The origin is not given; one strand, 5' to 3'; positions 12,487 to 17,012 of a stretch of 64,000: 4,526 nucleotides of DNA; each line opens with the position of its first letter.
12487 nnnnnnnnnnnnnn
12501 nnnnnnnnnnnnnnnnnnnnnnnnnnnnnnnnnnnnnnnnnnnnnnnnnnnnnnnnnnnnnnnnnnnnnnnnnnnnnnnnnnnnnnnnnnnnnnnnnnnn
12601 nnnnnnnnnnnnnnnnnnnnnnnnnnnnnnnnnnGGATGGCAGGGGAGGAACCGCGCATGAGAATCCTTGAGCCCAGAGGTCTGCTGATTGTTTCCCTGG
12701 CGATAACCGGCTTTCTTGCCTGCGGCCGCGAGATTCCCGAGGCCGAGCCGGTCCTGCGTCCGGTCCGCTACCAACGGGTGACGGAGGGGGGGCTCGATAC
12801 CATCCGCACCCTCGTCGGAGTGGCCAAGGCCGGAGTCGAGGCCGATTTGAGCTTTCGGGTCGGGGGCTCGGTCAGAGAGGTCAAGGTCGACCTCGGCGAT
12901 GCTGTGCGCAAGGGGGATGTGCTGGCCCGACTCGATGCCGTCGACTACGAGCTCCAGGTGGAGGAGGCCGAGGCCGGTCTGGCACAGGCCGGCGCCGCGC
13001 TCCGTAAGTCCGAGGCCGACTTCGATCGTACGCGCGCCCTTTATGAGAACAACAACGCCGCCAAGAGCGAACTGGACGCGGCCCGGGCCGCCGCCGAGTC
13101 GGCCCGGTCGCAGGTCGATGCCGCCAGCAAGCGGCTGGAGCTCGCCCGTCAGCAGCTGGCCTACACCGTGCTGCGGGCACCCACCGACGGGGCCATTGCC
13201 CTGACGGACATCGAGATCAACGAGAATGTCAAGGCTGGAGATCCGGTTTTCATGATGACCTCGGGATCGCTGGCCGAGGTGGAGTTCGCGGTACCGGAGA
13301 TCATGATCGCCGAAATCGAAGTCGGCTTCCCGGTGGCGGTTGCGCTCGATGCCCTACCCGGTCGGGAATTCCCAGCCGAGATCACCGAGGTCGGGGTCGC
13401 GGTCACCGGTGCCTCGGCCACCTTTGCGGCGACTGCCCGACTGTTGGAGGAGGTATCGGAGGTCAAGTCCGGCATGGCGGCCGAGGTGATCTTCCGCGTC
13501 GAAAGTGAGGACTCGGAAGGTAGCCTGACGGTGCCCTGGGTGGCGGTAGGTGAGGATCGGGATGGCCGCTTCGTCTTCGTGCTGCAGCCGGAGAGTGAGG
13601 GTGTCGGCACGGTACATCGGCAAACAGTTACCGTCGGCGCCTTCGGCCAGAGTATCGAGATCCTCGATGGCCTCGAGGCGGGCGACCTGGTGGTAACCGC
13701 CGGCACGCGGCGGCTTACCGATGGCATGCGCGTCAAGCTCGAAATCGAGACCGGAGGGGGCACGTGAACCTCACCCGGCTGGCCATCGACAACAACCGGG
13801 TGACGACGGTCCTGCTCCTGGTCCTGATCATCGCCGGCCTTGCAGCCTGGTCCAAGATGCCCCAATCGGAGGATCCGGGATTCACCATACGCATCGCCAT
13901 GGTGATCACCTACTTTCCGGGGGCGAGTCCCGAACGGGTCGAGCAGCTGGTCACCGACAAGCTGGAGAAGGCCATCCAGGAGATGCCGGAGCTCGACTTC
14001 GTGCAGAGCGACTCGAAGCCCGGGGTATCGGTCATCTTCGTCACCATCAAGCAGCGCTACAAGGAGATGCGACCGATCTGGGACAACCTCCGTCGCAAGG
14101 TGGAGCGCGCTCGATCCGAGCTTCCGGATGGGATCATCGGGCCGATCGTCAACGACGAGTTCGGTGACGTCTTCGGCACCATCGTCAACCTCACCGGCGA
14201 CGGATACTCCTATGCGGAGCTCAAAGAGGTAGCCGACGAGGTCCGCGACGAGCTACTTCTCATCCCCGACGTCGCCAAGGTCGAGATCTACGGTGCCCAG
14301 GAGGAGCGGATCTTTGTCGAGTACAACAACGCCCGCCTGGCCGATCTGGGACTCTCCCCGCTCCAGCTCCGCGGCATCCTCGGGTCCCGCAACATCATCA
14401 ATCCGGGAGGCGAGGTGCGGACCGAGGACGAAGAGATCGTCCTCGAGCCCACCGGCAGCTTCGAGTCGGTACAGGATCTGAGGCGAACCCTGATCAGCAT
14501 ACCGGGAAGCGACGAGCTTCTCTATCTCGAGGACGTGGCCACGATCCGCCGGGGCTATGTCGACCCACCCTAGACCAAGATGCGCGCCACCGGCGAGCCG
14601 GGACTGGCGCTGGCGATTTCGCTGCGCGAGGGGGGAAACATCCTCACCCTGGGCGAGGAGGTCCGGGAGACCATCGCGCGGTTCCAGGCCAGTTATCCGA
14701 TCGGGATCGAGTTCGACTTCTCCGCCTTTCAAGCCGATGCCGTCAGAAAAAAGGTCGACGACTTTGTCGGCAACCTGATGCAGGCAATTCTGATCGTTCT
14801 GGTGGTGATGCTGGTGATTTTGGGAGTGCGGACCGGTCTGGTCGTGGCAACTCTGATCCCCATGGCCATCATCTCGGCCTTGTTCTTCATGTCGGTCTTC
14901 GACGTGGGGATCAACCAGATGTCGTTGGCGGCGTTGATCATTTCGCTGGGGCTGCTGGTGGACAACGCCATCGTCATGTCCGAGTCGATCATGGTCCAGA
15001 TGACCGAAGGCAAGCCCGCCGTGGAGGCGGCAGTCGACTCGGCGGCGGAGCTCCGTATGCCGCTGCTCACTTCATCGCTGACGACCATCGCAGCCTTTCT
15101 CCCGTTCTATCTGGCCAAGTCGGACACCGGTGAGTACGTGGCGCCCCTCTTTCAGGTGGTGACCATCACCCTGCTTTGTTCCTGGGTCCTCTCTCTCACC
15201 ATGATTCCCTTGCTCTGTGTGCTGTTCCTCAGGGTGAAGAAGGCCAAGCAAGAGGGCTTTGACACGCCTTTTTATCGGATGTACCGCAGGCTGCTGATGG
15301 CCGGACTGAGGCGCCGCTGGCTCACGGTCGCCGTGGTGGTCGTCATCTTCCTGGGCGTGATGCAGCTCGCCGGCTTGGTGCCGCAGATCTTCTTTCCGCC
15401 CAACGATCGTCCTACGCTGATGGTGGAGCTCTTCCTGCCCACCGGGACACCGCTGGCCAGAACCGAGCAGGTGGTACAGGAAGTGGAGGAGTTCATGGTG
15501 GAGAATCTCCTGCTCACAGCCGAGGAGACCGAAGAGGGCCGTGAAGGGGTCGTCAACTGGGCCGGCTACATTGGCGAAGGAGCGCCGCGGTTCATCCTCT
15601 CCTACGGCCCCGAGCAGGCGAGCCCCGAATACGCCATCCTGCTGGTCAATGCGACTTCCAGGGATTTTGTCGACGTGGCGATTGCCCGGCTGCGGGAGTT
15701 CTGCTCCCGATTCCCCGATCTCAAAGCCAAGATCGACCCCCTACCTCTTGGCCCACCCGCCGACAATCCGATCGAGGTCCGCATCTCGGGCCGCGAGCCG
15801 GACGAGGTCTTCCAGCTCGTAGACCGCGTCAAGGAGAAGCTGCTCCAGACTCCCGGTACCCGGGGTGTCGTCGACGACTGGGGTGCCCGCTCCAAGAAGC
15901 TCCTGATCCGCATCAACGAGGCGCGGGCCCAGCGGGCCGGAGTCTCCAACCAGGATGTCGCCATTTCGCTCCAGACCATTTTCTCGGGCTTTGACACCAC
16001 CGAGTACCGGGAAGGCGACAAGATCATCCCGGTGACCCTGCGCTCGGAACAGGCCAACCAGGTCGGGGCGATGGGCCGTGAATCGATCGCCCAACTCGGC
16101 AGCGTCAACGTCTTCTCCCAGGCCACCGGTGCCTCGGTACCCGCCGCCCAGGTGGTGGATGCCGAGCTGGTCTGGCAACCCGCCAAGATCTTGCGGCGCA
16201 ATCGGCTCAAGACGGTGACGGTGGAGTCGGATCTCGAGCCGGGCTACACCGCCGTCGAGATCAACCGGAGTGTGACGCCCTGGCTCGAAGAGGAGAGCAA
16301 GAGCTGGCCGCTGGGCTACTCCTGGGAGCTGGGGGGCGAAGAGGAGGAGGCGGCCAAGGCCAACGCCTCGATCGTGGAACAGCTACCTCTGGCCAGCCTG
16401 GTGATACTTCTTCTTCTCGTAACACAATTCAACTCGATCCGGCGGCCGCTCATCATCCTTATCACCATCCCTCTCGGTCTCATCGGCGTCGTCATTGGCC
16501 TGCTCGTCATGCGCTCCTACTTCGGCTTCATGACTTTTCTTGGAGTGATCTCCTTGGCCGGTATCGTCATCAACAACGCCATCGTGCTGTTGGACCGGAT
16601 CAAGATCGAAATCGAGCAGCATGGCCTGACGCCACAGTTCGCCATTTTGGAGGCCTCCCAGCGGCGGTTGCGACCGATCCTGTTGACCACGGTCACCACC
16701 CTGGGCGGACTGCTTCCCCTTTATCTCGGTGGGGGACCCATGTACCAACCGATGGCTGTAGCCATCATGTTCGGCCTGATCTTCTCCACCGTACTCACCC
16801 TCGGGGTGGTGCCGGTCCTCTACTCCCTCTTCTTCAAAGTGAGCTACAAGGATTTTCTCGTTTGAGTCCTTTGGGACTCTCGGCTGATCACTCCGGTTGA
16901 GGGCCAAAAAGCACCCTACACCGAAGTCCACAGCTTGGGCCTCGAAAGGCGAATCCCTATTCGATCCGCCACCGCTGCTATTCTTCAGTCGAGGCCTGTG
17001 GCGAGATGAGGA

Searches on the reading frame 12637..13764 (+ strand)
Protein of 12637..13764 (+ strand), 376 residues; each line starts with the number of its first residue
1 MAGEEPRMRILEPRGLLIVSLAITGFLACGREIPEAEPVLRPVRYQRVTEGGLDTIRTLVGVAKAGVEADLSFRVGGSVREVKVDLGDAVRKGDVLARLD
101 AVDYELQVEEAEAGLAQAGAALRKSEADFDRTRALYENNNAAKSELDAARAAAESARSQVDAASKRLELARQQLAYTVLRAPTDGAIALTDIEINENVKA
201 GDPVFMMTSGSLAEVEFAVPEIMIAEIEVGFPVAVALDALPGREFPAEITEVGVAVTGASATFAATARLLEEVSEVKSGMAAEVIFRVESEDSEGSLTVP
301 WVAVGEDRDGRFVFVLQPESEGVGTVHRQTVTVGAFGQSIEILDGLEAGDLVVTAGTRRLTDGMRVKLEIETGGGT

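Call 11: search_protein_families(library=pfam, proteins=[window:12637-13764:+], max_evalue=0.01)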
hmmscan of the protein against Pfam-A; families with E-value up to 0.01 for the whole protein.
window:12637-13764:+ (376 aa): 4 families
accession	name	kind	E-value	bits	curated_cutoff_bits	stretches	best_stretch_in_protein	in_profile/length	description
PF16576.10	HlyD_D23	-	3.5e-15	56.3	30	1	70-282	21-214/214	Barrel-sandwich domain of CusB or HlyD membrane-fusion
PF13437.12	HlyD_3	-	1.7e-12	48.4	22.2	1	178-272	1-96/106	HlyD family secretion protein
PF13533.13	Biotin_lipoyl_2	-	3.2e-06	27.3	29.8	1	71-100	3-32/32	Biotin-lipoyl like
PF00364.28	Biotin_lipoyl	-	0.0003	21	22.1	0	74-99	48-73/73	Biotin-requiring enzyme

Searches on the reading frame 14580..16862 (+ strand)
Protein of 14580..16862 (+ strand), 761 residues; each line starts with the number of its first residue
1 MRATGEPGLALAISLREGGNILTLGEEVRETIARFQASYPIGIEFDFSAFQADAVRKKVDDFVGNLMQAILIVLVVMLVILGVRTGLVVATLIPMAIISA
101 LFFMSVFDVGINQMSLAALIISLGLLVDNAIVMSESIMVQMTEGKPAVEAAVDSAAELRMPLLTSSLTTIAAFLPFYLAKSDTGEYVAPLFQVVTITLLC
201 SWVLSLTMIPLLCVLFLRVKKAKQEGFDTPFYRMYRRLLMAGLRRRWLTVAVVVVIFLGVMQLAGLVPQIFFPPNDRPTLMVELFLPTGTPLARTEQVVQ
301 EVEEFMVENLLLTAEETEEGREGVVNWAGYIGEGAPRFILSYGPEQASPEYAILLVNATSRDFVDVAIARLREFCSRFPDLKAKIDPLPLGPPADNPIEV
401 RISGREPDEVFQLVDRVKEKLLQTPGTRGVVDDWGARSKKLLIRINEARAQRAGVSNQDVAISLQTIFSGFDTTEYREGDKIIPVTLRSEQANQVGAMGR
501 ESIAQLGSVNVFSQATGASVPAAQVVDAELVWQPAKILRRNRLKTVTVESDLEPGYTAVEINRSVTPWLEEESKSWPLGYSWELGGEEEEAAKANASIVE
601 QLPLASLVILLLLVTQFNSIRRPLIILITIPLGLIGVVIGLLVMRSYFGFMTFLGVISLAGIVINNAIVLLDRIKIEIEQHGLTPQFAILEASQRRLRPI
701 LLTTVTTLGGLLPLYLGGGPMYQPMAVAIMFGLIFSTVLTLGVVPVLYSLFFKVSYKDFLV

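Call 11: search_protein_families(library=pfam, proteins=[window:14580-16862:+], max_evalue=0.01)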
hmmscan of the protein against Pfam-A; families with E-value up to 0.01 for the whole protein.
window:14580-16862:+ (761 aa): 3 families
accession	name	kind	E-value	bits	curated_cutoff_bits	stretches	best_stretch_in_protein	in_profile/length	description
PF00873.25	ACR_tran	-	8.3e-122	408.2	28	1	3-751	274-1020/1021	AcrB/AcrD/AcrF family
PF02355.23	SecD_SecF_C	-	5.3e-09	36.2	20.5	1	599-740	34-175/189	Protein export membrane protein SecD/SecF, C-terminal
PF03176.21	MMPL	-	4.8e-06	26.2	20.5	1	604-750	151-301/333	MMPL family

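Call 15: find_related_loci(query=window:14580-16862:+, collection=genome_contigs, flank=10000)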
Query window:14580-16862:+ (761 aa) in genome_contigs; peptide patterns used: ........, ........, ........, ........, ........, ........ (x = any residue, [..] = any of these).
55 stretches matched a pattern; 12 encode a relative of the query (tblastn E <= 1e-3); 12 distinct loci.
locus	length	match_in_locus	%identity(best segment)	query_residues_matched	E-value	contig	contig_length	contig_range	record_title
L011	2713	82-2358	91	1-759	0e+0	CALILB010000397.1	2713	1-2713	MAG: uncultured bacterium isolate N4_Bin_METABAT__140_1 genome assembly, contig: c_000002295518, whole genome shotgun se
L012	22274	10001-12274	82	1-759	0e+0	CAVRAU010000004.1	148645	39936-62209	MAG: uncultured Acidobacteriota bacterium isolate MFD03551.bin.2.58 genome assembly, contig: contig_17892, whole genome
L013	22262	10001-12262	74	1-759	0e+0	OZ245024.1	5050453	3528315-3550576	MAG: Candidatus Multivoradales bacterium isolate 4699c579-e532-4021-9292-de0a908f67bd genome assembly, chromosome: 1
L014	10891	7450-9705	74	1-758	0e+0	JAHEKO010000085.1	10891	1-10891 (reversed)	MAG: Acidobacteria bacterium isolate Ww585 NODE_20447_length_10891_cov_15.557753, whole genome shotgun sequence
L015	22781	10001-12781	70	1-759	0e+0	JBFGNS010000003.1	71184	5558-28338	MAG: Thermoanaerobaculia bacterium isolate Mix_sand03.2021.01.Z.37 k141_1634590_length_71184_cov_15.8197, whole genome s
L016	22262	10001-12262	73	1-759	0e+0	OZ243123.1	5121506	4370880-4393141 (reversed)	MAG: Candidatus Multivoradales bacterium isolate 37dedafc-40d8-43fe-ad9b-d79932a92f14 genome assembly, chromosome: 1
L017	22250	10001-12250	68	2-759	0e+0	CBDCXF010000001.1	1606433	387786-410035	MAG: Candidatus Multivoradales bacterium isolate 40da4510-5dea-4444-a7fb-8fa58cfcf4e7 genome assembly, contig: contig_1,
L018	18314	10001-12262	73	1-759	0e+0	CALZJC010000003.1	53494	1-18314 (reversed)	MAG: Thermoanaerobaculia bacterium isolate FO_M_Acidobacteriota_08.1 genome assembly, contig: scaffold_1045, whole genom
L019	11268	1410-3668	71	1-759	0e+0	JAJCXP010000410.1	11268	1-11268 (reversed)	MAG: Acidobacteriota bacterium isolate OFTM233 OFTM233_409, whole genome shotgun sequence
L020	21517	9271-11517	61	4-758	0e+0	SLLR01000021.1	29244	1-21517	MAG: Desulfuromonadaceae bacterium isolate CSSed165cm_319 CSSed16-5cm-2662, whole genome shotgun sequence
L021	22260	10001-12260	70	2-759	0e+0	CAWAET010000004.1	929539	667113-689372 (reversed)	MAG: Thermoanaerobaculia bacterium isolate MFD03551.bin.2.56 genome assembly, contig: contig_17985, whole genome shotgun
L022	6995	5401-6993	58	4-753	4e-175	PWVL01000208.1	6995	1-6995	MAG: Desulfuromonadales bacterium isolate CSSed11_297R1 CS-Sed11-C21635, whole genome shotgun sequence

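Call 25: find_encoding_contigs(protein=window:14580-16862:+, flank=10000, max_places=10)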
Protein window:14580-16862:+ (761 aa): no gene with exactly this product is on record in the collection.

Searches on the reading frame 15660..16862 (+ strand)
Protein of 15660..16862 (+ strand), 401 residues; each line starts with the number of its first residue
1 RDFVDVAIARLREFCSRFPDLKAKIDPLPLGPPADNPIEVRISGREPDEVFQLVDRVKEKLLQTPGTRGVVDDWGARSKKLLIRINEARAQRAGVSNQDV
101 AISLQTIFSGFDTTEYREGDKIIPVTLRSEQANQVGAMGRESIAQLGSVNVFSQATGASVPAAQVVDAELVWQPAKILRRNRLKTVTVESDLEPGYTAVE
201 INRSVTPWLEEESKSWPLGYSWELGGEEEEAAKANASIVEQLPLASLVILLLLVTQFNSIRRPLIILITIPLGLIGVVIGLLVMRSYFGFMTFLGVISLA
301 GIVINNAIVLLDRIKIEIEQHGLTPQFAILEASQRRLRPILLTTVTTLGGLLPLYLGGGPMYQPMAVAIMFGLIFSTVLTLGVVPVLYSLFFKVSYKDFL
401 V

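Call 40: find_related_loci(query=window:15660-16862:+, collection=metagenome_contigs, flank=8000)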
Query window:15660-16862:+ (401 aa) in metagenome_contigs; peptide patterns used: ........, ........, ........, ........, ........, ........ (x = any residue, [..] = any of these).
214 stretches matched a pattern; 25 encode a relative of the query (tblastn E <= 1e-3); 25 distinct loci.
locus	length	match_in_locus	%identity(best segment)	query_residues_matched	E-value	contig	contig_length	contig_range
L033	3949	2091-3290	89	1-400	0e+0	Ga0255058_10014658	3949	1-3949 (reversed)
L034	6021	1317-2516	89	1-400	0e+0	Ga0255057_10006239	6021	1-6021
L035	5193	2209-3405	85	1-399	0e+0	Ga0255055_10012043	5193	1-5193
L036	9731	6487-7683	84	1-399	0e+0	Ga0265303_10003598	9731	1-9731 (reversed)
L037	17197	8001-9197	84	1-399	0e+0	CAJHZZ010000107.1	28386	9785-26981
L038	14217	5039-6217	74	1-399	0e+0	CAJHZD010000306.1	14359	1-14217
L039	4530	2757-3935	70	1-399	0e+0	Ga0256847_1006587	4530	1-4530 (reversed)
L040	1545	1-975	91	75-399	0e+0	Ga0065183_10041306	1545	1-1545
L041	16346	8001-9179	72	1-399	0e+0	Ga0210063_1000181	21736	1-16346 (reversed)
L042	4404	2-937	76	82-399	8e-158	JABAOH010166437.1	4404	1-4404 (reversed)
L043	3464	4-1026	76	53-399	6e-154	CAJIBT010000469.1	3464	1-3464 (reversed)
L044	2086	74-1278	75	1-397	8e-164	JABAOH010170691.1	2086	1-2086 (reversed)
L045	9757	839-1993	56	5-394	2e-139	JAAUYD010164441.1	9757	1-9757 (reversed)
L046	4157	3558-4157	83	1-200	5e-110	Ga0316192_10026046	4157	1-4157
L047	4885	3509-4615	43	15-393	7e-92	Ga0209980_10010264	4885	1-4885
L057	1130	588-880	82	320-400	3e-29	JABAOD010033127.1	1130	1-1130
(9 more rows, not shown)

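Call 75: search_protein_families(library=pfam, proteins=[L034:2608-4326:-, L057:1-345:+, L034:5479-5985:-], max_evalue=0.01)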
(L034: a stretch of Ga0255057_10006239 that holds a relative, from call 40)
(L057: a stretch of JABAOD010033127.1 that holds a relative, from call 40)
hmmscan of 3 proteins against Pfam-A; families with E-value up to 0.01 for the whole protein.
L034:2608-4326:- (573 aa): 2 families
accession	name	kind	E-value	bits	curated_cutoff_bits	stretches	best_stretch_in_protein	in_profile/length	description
PF07995.17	GSDH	-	3.9e-27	95.8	25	1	47-374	2-276/332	Glucose / Sorbosone dehydrogenase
PF07452.17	CHRD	-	5.1e-23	82.6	24.1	1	458-570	1-116/117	CHRD domain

L057:1-345:+ (115 aa): 1 family
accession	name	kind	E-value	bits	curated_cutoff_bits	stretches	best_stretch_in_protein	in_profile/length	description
PF03349.22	Toluene_X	-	1.1e-08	34.5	29.7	1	9-113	306-417/421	Outer membrane protein transport protein (OMPP1/FadL/TodX)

L034:5479-5985:- (169 aa): 1 family
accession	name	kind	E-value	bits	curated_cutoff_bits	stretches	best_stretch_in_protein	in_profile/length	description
PF03372.29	Exo_endo_phos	-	9.1e-09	35.8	24.5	1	31-159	126-225/225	Endonuclease/Exonuclease/phosphatase family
